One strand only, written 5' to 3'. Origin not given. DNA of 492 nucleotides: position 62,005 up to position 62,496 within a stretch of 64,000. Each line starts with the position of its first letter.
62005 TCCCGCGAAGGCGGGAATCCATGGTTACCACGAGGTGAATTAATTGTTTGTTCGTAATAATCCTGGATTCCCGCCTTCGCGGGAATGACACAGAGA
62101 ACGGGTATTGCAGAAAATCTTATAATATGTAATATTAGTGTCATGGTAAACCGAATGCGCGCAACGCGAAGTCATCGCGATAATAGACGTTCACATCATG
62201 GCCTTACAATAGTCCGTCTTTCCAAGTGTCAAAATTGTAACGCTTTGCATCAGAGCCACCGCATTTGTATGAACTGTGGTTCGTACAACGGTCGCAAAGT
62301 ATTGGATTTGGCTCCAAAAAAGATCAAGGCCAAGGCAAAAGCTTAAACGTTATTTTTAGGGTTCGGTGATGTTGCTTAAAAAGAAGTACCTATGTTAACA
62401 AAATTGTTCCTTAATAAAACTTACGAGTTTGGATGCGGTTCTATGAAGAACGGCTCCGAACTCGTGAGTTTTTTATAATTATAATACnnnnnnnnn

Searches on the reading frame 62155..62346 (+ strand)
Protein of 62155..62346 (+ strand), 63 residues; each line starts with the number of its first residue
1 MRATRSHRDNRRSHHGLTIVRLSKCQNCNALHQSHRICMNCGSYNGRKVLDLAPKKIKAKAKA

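Call 17: search_protein_families(library=pfam, proteins=[window:62155-62346:+], max_evalue=0.01)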
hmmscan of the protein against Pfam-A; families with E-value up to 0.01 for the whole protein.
window:62155-62346:+ (63 aa): 1 family
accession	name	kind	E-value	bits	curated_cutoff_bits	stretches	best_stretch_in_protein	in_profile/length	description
PF01783.29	Ribosomal_L32p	-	9.5e-17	61.4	21.3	1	2-50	6-54/56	Ribosomal L32p protein family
